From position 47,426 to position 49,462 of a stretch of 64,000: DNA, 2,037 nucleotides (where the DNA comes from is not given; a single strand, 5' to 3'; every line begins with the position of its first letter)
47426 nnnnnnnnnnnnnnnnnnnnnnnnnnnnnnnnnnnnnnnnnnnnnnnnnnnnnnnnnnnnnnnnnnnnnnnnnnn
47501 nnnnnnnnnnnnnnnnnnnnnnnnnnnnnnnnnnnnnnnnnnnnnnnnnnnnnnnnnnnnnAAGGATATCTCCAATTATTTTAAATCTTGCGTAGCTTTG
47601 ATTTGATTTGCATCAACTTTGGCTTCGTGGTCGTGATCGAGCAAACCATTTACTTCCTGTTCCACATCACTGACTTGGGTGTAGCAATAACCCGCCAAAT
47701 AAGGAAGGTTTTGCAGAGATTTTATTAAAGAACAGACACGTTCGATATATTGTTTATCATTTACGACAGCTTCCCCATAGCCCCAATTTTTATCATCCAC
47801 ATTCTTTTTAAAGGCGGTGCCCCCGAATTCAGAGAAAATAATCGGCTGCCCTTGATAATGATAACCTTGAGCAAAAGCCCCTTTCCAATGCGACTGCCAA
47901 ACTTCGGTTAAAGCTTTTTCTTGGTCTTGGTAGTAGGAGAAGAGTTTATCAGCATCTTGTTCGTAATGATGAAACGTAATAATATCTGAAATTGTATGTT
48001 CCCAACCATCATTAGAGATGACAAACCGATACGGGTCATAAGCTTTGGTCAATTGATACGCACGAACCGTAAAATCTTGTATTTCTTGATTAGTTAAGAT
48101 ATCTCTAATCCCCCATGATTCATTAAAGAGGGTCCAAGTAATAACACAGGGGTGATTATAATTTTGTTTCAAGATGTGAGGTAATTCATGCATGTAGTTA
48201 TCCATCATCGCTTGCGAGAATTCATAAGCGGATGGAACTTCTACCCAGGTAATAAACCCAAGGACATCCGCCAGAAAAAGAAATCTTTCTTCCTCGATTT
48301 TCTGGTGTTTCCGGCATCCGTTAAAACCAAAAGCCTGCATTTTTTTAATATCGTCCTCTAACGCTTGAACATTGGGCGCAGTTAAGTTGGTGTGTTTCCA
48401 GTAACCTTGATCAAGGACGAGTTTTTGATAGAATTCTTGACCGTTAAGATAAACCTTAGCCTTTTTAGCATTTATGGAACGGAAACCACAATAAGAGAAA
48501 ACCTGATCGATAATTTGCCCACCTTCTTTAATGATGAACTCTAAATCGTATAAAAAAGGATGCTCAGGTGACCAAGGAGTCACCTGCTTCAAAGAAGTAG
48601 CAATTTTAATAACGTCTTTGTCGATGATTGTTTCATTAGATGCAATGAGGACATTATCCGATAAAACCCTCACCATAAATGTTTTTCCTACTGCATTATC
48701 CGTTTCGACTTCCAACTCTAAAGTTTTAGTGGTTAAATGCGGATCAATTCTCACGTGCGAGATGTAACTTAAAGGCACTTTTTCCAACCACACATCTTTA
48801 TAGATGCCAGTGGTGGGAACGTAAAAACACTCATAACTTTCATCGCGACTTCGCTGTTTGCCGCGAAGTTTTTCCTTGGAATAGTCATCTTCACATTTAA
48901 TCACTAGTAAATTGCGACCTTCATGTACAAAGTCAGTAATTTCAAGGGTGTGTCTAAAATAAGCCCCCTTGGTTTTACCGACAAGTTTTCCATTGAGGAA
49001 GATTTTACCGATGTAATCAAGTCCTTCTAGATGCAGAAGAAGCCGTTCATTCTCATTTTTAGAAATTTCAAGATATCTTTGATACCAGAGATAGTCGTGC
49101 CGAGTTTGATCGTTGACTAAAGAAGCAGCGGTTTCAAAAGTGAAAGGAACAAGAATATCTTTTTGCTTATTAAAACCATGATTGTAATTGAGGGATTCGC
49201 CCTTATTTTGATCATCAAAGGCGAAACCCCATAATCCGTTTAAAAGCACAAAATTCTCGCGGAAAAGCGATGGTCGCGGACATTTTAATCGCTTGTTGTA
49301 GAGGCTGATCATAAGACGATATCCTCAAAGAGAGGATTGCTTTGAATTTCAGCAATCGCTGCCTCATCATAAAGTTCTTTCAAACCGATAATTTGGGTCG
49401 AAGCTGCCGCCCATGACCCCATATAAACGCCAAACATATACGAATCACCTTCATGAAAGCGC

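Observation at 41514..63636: About 20-kb leftward glycan cluster pairing surface esterase/GH lipoproteins with cytoplasmic GH2, a beta-propeller GH, a BNR protein, SGNH esterases, glcK and manA, consistent with an acetylated (gluco/galacto)mannan or host-glycan system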

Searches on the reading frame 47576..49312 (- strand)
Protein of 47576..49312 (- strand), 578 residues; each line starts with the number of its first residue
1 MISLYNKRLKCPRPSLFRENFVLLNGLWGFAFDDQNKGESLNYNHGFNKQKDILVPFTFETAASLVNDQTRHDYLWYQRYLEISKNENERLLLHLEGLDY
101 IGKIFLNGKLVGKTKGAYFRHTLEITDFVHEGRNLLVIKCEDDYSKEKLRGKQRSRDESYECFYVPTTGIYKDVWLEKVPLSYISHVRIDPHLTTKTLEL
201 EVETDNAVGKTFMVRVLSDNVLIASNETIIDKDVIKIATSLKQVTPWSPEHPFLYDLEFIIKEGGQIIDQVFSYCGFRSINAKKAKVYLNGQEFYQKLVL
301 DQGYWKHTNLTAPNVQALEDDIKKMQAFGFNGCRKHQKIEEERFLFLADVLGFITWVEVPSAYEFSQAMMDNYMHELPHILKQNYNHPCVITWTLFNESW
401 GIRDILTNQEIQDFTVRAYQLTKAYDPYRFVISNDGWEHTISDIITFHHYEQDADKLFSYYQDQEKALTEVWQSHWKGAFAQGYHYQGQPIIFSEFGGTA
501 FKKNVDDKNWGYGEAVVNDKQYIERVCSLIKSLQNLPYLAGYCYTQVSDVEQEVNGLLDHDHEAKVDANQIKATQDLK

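Call 3: search_protein_families(library=pfam, proteins=[window:47576-49312:-], max_evalue=0.01)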
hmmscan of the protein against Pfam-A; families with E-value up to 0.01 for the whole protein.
window:47576-49312:- (578 aa): 5 families
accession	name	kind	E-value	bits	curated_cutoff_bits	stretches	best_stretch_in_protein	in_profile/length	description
PF02837.24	Glyco_hydro_2_N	-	3.2e-14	53.6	28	1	24-180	4-169/169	Glycosyl hydrolases family 2, sugar binding domain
PF22666.2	Glyco_hydro_2_N2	-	7.8e-14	52.5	27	1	73-155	48-132/167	Glycosyl hydrolase 2 galactose-binding domain-like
PF00703.27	Glyco_hydro_2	-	3.6e-12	47.4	23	1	183-278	2-109/109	Glycosyl hydrolases family 2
PF02836.23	Glyco_hydro_2_C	-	2.2e-10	40.6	21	1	282-573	3-295/302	Glycosyl hydrolases family 2, TIM barrel domain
PF21467.3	BetaGal_gal-bd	-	0.0047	17.5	27.3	0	74-117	1-43/62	Beta-galactosidase, galactose-binding domain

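Call 7: search_protein_families(library=ncbifam, proteins=[window:47576-49312:-], max_evalue=0.01)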
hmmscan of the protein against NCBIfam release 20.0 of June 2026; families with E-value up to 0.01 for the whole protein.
window:47576-49312:- (578 aa): 11 families
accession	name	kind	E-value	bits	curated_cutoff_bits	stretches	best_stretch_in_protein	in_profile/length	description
NF041462.1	GalA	equivalog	9.2e-33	113.3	900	1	75-456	84-463/763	beta-galactosidase GalA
NF007538.0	PRK10150.1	equivalog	7.8e-32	110.3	544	1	22-499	13-515/607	beta-glucuronidase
NF052611.1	beta_gal_Bga2A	equivalog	4.7e-28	97.7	999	1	77-410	117-469/1007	beta-galactosidase, LacZ type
NF050095.1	BetGlucuronLacZ4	equivalog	1.9e-27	95.7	950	1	42-451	28-459/666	beta-glucuronidase LacZ4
NF007666.0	PRK10340.1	equivalog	3.9e-26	91.2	1284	1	77-447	113-488/1030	beta-galactosidase subunit alpha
NF049877.1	GlucurArabfur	equivalog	1.9e-25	88.7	1800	2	201-401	569-772/1400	beta-d-glucuronidase/beta-L-arabinofuranosidase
NF041463.1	GalB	equivalog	1.3e-23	82.8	900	1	74-434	135-511/869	beta-galactosidase GalB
NF049890.1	Bet1-4galacdseBT4151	equivalog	6.1e-20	70.8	1500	1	70-401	104-452/952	exo-beta-1,4-galactosidase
NF041100.1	betagal_LacZ_Ttogales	equivalog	6.7e-18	63.8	2000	1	46-399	82-443/1090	beta-galactosidase LacZ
NF007074.0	PRK09525.1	subfamily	8.5e-18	63.5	1221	1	80-445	127-500/1027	beta-galactosidase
NF045579.1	rhamnoside_JR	domain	0.00052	20.2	50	1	77-144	44-112/123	glycosylhydrolase-like jelly roll fold domain-containing protein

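Call 11: search_solved_structures(query=window:47576-49312:-, max_evalue=0.001)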
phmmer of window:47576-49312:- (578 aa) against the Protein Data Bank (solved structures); distinct sequences matched with E-value up to 0.001: 90 (the best 60 are shown).
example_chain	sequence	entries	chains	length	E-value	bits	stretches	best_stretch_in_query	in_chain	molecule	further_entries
7xyr_A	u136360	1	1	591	1.6e-87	297.9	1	8-573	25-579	Beta-glucuronidase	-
7sf2_A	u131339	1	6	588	3e-63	217.7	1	11-460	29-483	Glycosyl hydrolase family 2, sugar binding domain protein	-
9j6n_A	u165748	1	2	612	8.4e-59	203.1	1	8-427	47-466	Beta-D-galactofuranosidase 2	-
9j6m_A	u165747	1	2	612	4e-58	200.8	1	8-427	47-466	Beta-D-galactofuranosidase 2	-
8dhl_A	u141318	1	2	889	7.1e-25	91.1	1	74-431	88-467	Glycosyl hydrolase family 2, sugar binding domain protein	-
6ed1_A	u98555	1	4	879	4.3e-23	85.2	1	24-430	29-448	Glycosyl hydrolase family 2, sugar binding domain protein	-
6d8k_A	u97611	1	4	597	1.3e-20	77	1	54-403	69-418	Glycosyl hydrolase family 2, sugar binding domain protein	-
8ges_A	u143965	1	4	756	1.4e-19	73.5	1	76-450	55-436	beta-galactosidase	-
8get_A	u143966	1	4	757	1.4e-19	73.5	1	76-450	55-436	beta-galactosidase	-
6mvh_A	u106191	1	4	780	1.5e-19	73.4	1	76-450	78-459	Beta-galactosidase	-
5uj6_A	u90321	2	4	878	1.6e-19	73.4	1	48-421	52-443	Glycosyl hydrolases family 2, sugar binding domain protein | Beta-galactosidase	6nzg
6d50_A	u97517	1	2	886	1.6e-19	73.4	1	48-422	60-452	Glycosyl hydrolases family 2, sugar binding domain protein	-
6d8g_A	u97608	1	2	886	3.3e-19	72.3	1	48-422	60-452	Glycosyl hydrolases family 2, sugar binding domain protein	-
3fn9_A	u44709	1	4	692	4.2e-19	72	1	242-500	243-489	Putative beta-galactosidase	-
5z1a_A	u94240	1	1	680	1e-18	70.7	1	11-450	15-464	Putative beta-galactosidase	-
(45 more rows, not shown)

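Call 79: search_solved_structures(query=window:47576-49312:-, max_evalue=1e-50, show_alignments=4)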
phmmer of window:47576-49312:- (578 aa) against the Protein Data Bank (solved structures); distinct sequences matched with E-value up to 1e-50: 4.
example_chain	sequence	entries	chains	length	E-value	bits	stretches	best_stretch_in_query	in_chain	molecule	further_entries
7xyr_A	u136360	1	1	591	1.6e-87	297.9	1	8-573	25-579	Beta-glucuronidase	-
7sf2_A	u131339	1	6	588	3e-63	217.7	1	11-460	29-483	Glycosyl hydrolase family 2, sugar binding domain protein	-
9j6n_A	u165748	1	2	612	8.4e-59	203.1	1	8-427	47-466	Beta-D-galactofuranosidase 2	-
9j6m_A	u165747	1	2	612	4e-58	200.8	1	8-427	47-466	Beta-D-galactofuranosidase 2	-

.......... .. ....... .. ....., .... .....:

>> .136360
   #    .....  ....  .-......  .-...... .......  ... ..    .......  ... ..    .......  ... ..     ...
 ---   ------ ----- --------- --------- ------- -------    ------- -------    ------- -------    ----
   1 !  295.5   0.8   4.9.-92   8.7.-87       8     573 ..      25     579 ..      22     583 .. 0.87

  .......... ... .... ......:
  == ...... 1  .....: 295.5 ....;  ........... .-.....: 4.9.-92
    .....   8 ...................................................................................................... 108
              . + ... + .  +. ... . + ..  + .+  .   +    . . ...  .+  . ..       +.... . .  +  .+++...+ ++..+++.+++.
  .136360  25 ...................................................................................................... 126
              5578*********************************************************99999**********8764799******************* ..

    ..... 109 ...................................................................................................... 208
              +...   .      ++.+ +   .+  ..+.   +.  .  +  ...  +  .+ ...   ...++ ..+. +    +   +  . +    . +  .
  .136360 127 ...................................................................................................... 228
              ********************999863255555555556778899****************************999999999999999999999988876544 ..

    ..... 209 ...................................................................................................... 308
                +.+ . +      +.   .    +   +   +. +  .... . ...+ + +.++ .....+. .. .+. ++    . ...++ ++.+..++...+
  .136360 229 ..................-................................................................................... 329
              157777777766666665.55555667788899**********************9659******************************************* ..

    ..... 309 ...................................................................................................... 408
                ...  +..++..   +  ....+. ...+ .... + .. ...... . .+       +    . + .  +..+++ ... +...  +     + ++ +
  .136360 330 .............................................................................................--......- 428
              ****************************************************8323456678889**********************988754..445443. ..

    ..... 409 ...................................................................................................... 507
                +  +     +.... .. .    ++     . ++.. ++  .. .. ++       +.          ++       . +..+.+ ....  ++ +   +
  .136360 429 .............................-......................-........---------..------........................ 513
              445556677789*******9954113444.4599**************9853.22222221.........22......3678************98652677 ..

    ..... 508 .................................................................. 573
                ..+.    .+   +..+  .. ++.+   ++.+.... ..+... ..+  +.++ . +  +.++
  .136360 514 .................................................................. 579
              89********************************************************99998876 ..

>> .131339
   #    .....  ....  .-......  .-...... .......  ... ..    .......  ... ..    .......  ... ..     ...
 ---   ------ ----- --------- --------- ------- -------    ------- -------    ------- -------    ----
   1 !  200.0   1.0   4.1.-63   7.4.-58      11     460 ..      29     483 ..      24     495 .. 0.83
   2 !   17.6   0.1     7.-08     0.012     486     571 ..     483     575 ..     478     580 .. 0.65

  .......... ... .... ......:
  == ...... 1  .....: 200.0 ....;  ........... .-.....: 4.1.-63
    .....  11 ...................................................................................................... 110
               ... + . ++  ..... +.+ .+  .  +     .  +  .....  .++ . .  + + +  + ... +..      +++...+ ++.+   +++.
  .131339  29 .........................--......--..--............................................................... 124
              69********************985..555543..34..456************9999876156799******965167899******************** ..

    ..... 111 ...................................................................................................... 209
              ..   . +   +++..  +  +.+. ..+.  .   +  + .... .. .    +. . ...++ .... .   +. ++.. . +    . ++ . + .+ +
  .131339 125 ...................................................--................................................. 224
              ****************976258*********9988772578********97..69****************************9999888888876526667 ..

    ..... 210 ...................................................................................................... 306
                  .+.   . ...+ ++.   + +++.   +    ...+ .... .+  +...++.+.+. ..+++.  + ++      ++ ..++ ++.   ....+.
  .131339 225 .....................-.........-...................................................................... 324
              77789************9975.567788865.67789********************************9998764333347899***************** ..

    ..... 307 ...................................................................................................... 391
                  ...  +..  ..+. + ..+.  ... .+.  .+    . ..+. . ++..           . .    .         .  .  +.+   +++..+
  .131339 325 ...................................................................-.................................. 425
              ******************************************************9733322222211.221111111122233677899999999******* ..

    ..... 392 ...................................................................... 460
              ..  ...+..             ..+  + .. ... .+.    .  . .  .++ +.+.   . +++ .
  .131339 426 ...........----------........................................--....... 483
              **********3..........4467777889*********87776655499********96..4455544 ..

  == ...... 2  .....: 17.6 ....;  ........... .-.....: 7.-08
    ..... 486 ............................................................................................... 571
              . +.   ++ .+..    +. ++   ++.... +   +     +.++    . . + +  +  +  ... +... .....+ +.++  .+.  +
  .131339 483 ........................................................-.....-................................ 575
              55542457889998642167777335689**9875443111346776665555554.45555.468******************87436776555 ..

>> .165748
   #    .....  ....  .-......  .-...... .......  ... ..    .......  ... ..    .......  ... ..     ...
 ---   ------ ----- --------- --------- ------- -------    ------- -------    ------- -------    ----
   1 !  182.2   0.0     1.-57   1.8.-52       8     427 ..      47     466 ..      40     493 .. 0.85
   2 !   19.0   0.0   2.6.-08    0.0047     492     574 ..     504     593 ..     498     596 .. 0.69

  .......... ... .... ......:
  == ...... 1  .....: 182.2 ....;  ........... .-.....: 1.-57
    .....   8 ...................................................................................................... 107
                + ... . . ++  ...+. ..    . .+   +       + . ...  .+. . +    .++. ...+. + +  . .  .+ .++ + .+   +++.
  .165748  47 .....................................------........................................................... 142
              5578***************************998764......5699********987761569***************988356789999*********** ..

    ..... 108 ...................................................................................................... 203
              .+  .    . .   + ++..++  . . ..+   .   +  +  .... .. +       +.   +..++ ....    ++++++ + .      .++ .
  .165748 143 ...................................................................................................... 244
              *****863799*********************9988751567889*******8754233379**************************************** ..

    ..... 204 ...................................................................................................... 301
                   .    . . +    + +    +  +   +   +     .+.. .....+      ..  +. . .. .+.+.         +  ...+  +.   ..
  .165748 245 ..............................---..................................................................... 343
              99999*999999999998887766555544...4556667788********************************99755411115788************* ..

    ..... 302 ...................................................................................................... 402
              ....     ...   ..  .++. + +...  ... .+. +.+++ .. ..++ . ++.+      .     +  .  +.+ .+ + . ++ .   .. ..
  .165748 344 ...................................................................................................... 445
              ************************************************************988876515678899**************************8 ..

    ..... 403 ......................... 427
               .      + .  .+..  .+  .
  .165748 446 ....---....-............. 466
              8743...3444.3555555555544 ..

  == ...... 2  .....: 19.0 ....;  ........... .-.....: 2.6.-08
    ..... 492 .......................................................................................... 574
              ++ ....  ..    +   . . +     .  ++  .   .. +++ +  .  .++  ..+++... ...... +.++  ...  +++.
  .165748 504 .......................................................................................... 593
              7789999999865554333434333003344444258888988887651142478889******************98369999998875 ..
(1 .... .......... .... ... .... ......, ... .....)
